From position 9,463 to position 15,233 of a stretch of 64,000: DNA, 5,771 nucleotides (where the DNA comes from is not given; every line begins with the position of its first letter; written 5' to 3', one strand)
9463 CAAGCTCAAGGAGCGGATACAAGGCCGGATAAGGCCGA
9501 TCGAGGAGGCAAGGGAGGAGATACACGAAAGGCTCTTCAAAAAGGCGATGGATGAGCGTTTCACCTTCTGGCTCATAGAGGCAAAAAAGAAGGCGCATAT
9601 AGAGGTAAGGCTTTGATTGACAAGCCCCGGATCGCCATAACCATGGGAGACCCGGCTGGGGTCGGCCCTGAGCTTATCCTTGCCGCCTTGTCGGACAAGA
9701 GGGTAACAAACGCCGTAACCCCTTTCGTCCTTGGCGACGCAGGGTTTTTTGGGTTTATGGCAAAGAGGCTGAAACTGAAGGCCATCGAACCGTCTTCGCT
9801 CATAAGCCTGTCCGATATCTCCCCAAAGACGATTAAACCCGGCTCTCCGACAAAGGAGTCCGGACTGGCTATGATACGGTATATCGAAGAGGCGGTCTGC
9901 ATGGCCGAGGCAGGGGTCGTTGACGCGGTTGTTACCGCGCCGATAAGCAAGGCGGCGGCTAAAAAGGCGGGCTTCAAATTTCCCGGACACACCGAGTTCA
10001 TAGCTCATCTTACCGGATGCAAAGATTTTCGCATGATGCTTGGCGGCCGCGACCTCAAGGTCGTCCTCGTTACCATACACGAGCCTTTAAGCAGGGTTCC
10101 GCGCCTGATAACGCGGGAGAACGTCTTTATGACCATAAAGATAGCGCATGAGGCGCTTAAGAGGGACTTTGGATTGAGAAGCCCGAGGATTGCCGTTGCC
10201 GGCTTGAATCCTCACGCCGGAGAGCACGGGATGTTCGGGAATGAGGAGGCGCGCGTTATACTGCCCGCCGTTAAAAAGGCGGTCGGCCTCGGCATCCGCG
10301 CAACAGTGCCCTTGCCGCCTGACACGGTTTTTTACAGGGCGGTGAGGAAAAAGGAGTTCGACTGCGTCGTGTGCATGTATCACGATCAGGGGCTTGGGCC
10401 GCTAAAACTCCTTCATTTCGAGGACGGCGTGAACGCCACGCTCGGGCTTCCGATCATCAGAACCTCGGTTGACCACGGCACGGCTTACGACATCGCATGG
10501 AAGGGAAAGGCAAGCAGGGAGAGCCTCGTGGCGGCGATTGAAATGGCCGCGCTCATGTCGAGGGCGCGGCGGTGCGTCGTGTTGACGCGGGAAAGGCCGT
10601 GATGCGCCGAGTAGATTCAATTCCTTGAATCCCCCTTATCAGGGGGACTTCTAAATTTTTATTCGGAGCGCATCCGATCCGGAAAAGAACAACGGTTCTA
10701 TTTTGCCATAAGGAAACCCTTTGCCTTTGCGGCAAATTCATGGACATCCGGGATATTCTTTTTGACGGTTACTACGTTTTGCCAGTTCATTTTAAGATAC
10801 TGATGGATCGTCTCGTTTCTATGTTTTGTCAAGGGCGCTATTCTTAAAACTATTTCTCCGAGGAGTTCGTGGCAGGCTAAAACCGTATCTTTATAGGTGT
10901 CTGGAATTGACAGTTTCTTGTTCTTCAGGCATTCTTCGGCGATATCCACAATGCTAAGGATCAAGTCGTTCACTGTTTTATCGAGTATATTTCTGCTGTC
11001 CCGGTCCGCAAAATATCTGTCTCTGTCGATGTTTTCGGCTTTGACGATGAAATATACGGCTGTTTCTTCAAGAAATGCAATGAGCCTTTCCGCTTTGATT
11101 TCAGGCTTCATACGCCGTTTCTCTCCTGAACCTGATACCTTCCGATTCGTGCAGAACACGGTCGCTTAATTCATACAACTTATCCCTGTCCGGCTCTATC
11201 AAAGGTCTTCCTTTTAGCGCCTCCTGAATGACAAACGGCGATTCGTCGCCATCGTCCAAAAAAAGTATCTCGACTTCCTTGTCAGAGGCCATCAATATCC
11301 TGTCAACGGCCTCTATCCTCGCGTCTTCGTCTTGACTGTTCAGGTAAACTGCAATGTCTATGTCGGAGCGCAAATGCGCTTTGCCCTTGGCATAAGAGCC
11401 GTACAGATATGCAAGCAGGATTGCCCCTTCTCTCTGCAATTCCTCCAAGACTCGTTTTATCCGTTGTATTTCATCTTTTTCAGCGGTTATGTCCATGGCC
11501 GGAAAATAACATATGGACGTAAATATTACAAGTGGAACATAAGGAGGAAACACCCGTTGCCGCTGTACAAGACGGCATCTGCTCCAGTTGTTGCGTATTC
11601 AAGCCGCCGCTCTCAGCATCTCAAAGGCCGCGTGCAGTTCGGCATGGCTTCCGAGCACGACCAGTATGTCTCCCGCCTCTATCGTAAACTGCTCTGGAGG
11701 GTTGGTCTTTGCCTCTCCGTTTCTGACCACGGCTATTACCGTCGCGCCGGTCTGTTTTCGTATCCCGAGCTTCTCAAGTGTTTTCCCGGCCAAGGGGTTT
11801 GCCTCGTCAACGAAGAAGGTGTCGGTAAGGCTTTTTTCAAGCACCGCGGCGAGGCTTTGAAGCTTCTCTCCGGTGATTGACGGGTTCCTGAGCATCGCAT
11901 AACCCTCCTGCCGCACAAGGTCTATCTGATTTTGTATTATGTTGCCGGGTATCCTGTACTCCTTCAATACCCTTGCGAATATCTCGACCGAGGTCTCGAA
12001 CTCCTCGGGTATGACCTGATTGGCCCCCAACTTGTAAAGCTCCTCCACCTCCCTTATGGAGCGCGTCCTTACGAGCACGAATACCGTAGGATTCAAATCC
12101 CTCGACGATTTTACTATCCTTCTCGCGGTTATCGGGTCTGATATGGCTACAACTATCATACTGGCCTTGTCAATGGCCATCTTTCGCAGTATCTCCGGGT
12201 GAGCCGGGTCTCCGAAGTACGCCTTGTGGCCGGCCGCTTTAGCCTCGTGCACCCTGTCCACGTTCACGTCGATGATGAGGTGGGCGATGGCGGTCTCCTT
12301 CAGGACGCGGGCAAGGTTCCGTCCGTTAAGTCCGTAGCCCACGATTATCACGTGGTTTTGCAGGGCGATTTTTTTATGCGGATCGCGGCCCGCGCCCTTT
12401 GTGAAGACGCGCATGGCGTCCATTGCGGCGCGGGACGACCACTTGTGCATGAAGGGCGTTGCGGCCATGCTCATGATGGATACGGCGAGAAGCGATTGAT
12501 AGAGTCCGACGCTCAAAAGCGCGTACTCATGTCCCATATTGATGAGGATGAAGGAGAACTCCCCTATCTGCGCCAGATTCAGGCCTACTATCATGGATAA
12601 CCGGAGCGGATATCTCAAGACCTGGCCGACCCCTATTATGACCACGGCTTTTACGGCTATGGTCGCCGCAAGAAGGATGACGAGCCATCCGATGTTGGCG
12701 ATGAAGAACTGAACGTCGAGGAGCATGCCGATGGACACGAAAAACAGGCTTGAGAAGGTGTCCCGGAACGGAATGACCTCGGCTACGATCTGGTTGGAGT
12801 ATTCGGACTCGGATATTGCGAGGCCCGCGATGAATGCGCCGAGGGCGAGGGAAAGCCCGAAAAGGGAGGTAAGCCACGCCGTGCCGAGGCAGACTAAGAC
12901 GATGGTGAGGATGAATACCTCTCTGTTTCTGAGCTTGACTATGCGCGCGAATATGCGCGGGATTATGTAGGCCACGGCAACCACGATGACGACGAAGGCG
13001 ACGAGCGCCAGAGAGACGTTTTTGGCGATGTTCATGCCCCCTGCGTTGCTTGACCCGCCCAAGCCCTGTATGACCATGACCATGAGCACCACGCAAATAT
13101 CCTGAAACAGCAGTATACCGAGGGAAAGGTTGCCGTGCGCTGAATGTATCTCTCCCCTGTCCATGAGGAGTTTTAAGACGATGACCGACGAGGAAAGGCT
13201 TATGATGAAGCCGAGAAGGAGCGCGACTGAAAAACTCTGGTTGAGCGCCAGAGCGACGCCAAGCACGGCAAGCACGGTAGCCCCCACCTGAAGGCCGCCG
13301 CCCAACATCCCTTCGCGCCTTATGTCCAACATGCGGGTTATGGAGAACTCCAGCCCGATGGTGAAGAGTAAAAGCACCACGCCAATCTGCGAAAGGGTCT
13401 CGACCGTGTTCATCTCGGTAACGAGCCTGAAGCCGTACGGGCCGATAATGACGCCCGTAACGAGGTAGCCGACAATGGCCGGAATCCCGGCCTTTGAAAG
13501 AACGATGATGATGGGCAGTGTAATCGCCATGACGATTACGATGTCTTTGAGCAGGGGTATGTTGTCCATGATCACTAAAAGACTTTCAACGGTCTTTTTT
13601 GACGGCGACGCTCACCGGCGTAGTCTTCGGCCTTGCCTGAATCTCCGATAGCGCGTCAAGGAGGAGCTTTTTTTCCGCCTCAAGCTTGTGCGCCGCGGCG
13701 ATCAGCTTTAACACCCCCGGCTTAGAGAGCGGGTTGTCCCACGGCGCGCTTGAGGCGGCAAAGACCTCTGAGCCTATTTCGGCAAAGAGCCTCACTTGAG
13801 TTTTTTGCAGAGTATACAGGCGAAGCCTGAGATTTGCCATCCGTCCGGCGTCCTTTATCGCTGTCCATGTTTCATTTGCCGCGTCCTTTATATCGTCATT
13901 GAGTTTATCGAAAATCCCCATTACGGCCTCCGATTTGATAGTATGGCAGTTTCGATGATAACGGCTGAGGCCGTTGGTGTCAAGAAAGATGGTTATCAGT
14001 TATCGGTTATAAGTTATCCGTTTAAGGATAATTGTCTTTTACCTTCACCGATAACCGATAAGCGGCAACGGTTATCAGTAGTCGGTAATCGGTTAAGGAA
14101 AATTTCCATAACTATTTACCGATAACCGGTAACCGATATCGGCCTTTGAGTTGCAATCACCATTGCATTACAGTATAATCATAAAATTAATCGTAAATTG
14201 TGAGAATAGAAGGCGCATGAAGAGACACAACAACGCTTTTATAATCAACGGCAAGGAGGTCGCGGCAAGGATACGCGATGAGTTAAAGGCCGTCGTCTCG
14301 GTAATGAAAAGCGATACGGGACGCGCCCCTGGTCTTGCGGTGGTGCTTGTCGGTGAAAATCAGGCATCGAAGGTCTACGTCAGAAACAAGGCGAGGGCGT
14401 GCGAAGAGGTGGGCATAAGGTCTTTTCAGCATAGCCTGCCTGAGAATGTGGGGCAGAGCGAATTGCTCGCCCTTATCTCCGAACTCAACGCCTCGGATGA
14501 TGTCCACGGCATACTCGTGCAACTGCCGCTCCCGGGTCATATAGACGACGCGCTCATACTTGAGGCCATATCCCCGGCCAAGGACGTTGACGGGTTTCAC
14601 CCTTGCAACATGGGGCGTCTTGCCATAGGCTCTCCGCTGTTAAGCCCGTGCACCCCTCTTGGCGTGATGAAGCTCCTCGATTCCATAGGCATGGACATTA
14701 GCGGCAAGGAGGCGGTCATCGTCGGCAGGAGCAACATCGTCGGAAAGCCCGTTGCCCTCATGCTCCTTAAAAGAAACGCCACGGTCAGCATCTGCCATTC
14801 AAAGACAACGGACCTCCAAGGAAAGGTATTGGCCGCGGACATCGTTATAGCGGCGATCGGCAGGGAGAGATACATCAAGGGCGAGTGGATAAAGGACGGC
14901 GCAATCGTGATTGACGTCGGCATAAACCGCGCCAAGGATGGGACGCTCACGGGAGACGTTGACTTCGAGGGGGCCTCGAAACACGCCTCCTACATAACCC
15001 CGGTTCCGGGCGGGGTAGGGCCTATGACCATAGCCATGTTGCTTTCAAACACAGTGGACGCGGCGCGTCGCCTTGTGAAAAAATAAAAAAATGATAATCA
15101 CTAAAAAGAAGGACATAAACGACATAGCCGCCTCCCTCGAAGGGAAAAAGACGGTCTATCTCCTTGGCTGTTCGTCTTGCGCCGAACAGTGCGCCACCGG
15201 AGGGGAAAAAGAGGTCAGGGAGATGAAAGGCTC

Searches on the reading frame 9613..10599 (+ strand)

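Call 62: search_protein_families(library=pfam, proteins=[window:9613-10599:+], max_evalue=0.00001)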
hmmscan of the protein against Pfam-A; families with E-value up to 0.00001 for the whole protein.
window:9613-10599:+ (329 aa): 1 family
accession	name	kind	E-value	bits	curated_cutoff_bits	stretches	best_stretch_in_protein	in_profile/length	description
PF04166.17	PdxA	-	9.7e-106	353.8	27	1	36-312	4-286/286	Pyridoxal phosphate biosynthetic protein PdxA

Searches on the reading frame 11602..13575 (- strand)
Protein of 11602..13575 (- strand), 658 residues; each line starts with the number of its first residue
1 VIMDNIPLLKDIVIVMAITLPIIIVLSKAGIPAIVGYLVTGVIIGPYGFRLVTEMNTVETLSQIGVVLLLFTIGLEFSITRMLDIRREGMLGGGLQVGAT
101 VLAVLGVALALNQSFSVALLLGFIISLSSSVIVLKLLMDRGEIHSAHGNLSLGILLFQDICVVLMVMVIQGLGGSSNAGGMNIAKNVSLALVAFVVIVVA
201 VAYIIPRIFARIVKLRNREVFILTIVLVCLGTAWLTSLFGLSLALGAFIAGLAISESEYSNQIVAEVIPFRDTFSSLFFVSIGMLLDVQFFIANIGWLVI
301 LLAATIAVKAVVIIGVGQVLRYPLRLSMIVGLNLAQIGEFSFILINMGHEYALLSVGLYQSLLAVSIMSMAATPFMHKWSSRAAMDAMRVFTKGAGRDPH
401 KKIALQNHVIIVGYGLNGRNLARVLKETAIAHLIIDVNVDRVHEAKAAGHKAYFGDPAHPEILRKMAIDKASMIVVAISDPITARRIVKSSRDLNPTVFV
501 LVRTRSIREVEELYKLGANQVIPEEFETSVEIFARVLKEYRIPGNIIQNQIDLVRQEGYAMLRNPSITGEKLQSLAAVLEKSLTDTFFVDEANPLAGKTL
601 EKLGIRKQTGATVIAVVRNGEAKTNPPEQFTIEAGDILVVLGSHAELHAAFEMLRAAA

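Call 62: search_protein_families(library=pfam, proteins=[window:11602-13575:-], max_evalue=0.00001)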
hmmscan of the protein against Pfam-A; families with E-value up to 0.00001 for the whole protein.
window:11602-13575:- (658 aa): 3 families
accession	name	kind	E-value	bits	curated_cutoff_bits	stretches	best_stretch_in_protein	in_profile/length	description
PF00999.27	Na_H_Exchanger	-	4.6e-58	197.3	26.2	1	16-374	3-371/375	Sodium/hydrogen exchanger, transmembrane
PF02254.24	TrkA_N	-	8.9e-24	84.5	23.8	1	409-522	1-114/116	TrkA-N domain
PF02080.26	TrkA_C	-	2.2e-14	53.5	27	1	589-654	6-70/71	TrkA-C domain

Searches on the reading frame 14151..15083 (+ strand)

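Call 63: search_protein_families(library=pfam, proteins=[window:14151-15083:+], max_evalue=0.00001)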
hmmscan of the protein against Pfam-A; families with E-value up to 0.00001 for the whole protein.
window:14151-15083:+ (311 aa): 2 families
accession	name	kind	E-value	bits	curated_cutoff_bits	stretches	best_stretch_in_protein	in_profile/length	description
PF02882.25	THF_DHG_CYH_C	-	5.1e-70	234.4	27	1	150-307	1-158/160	Tetrahydrofolate dehydrogenase/cyclohydrolase, NAD(P)-binding domain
PF00763.28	THF_DHG_CYH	-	1.4e-43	148.3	32.8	1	32-147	1-115/115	Tetrahydrofolate dehydrogenase/cyclohydrolase, catalytic domain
